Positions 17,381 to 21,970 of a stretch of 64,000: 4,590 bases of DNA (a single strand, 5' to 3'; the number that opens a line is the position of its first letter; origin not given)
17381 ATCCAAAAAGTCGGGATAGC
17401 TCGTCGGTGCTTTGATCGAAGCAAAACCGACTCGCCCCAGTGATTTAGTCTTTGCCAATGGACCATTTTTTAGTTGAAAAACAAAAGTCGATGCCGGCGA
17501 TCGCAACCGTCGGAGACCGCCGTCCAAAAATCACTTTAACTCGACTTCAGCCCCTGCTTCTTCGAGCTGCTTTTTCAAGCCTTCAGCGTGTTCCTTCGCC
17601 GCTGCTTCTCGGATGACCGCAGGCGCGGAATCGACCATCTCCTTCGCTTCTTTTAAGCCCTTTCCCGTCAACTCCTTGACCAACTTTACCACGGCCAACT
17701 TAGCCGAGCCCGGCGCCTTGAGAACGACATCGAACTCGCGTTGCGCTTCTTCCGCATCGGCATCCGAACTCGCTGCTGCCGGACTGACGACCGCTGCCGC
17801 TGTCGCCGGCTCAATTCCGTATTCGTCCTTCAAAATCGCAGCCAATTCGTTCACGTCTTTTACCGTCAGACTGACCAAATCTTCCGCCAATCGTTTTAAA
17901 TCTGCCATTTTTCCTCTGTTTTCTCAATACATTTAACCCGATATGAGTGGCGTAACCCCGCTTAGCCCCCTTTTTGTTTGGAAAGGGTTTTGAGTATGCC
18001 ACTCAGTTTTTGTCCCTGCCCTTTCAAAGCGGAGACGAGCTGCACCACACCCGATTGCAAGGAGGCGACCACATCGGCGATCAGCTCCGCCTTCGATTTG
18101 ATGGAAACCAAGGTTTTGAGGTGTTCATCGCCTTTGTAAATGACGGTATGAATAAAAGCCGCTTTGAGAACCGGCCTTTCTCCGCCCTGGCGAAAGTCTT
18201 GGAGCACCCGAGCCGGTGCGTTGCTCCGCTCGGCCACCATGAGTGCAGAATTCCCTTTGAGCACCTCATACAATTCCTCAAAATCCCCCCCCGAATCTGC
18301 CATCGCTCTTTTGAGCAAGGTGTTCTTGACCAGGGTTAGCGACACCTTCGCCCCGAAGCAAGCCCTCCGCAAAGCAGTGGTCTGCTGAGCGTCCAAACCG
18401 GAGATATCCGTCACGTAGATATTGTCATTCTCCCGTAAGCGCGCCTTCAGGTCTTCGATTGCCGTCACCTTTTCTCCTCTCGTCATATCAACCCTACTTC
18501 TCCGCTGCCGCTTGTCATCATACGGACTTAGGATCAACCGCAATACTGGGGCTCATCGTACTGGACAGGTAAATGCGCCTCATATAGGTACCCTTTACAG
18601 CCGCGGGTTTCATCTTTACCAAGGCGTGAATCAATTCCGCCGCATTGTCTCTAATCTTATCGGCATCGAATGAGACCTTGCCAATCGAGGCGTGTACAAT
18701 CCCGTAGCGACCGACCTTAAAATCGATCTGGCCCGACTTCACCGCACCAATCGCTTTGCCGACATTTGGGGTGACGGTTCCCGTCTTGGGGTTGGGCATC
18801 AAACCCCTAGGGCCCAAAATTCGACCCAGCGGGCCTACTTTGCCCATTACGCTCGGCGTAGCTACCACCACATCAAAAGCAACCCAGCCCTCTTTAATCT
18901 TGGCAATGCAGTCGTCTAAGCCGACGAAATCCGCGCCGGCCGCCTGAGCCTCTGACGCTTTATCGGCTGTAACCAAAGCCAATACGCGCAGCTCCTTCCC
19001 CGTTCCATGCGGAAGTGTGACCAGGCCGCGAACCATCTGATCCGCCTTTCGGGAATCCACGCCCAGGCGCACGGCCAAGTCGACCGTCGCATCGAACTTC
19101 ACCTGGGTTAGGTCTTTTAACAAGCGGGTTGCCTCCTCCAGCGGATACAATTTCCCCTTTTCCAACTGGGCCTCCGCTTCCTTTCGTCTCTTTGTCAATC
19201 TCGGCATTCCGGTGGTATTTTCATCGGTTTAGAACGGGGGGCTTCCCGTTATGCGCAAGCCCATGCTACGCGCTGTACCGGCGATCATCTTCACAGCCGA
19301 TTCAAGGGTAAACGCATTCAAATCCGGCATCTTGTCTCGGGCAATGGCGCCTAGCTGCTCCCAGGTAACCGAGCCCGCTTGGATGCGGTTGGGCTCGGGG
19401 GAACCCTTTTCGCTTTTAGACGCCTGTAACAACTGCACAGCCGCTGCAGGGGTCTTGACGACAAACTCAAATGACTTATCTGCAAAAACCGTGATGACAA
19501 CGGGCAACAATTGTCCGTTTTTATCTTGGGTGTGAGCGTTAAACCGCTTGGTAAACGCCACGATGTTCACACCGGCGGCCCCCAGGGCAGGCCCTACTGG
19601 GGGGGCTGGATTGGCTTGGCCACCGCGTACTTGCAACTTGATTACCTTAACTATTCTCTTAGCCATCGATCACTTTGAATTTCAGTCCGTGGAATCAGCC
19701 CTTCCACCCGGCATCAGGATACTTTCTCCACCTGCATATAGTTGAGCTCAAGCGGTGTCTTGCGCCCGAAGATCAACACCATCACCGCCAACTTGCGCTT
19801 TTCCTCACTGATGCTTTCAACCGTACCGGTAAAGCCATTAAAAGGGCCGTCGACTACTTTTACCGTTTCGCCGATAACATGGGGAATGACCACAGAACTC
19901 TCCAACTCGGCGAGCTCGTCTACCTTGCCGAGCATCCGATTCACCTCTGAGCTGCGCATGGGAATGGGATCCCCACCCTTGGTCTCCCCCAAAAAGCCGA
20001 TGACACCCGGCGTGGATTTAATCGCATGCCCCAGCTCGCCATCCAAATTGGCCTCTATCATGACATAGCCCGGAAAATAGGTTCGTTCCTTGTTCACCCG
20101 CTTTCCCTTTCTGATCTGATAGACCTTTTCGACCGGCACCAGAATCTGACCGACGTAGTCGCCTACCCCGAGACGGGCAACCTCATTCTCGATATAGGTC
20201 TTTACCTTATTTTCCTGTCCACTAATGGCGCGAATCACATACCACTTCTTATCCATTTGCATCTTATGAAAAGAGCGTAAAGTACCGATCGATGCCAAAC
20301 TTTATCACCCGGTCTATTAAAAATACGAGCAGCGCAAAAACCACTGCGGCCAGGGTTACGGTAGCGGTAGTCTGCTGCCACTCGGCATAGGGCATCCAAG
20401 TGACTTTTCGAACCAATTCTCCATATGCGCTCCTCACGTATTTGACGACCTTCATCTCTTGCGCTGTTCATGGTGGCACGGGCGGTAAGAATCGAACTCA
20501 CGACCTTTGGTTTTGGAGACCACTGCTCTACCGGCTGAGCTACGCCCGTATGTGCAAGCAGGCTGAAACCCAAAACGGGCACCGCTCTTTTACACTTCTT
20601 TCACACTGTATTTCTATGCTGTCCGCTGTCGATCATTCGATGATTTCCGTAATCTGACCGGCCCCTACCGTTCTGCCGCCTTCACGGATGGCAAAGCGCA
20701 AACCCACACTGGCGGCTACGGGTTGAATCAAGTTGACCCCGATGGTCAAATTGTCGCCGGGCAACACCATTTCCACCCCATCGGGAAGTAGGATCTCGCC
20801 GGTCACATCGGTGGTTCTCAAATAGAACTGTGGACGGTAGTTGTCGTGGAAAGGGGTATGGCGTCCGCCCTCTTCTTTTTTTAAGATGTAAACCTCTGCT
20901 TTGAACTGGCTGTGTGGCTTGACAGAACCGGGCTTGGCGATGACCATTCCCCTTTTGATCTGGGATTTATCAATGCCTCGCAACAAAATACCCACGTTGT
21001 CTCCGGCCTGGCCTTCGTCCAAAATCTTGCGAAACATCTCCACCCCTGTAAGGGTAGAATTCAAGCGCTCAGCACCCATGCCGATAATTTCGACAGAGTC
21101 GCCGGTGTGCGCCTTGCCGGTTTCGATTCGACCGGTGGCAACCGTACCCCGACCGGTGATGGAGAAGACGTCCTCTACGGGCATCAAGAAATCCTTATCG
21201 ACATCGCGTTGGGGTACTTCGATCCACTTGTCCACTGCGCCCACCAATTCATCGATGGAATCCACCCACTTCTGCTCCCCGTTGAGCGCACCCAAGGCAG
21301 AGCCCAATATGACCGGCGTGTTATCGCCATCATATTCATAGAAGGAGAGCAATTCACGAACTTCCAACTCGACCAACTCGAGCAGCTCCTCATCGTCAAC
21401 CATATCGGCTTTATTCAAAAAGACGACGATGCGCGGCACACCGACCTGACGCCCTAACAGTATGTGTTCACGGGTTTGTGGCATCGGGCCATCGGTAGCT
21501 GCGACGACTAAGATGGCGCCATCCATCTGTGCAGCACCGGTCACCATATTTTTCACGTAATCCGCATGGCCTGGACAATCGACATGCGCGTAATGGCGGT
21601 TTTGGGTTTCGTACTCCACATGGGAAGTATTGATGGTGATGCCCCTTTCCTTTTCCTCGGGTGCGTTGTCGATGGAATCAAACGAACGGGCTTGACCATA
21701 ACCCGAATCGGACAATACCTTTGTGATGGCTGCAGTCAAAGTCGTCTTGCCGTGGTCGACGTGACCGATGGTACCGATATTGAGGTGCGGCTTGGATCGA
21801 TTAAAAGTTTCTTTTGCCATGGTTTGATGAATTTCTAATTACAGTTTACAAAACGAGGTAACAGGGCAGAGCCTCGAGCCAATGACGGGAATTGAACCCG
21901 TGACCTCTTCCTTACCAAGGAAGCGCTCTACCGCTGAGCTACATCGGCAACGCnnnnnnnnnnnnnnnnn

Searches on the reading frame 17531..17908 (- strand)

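Call 69: search_protein_families(library=pfam, proteins=[window:17531-17908:-], max_evalue=0.0001)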
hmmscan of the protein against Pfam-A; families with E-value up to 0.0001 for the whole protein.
window:17531-17908:- (125 aa): 2 families
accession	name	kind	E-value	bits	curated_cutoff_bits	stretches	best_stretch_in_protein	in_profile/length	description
PF00542.24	Ribosomal_L12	-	2.4e-25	89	25.9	1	59-125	1-67/67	Ribosomal protein L7/L12 C-terminal domain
PF16320.10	Ribosomal_L12_N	-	5.8e-09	36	25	1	5-46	3-43/48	Ribosomal protein L7/L12 dimerisation domain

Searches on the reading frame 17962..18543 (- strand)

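Call 69: search_protein_families(library=pfam, proteins=[window:17962-18543:-], max_evalue=0.0001)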
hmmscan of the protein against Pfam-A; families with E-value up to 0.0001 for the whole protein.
window:17962-18543:- (193 aa): 1 family
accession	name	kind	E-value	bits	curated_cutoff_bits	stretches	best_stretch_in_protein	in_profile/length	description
PF00466.25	Ribosomal_L10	-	8.7e-19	67.9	22.8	1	20-117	1-98/100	Ribosomal protein L10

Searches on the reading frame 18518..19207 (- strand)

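Call 70: search_protein_families(library=pfam, proteins=[window:18518-19207:-], max_evalue=0.0001)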
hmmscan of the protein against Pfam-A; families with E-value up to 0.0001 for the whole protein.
window:18518-19207:- (229 aa): 1 family
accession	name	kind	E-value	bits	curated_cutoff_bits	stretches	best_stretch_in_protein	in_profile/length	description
PF00687.26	Ribosomal_L1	-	8.1e-63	212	32.2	1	30-220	1-198/198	Ribosomal protein L1p/L10e family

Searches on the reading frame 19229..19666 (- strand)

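Call 70: search_protein_families(library=pfam, proteins=[window:19229-19666:-], max_evalue=0.0001)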
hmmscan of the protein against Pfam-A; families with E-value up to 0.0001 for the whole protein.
window:19229-19666:- (145 aa): 2 families
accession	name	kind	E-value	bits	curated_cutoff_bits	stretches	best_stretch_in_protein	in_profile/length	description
PF03946.19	Ribosomal_L11_N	-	3.5e-24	84.8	32.9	1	9-66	1-58/58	Ribosomal protein L11, N-terminal domain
PF00298.24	Ribosomal_L11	-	2e-23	83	21.4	1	71-139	1-69/69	Ribosomal protein L11, RNA binding domain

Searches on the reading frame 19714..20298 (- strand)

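Call 70: search_protein_families(library=pfam, proteins=[window:19714-20298:-], max_evalue=0.0001)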
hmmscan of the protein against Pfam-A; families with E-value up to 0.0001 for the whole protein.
window:19714-20298:- (194 aa): 2 families
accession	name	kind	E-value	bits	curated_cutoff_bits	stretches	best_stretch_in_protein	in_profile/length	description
PF02357.24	NusG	-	1.3e-23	83.8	22.2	1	17-123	1-93/93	Transcription termination factor nusG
PF00467.35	KOW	-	4.2e-06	26.8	22.3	1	143-176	2-31/32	KOW motif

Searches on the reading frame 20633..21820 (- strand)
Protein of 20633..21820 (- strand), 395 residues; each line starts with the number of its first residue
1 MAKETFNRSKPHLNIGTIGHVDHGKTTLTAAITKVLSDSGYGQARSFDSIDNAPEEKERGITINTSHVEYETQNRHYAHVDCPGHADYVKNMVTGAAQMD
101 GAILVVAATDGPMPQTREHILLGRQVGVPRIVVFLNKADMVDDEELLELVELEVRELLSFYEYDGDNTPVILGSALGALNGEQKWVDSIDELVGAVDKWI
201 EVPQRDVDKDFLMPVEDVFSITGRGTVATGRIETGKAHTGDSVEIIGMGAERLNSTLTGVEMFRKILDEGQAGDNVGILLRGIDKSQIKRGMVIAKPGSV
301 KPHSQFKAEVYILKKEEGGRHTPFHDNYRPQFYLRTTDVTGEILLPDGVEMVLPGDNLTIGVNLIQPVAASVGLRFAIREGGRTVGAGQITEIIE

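Call 70: search_protein_families(library=pfam, proteins=[window:20633-21820:-], max_evalue=0.0001)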
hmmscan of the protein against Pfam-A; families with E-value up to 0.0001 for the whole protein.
window:20633-21820:- (395 aa): 3 families
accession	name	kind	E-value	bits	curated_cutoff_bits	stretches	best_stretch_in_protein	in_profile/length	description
PF00009.33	GTP_EFTU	-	6.6e-63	212.1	26.5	1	10-199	1-185/188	Elongation factor Tu GTP binding domain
PF03143.23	GTP_EFTU_D3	-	1.5e-35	122.2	27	1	299-393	1-105/106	Elongation factor Tu C-terminal domain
PF03144.31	GTP_EFTU_D2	-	4.9e-18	65.8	30.3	1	225-295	1-73/73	Elongation factor Tu domain 2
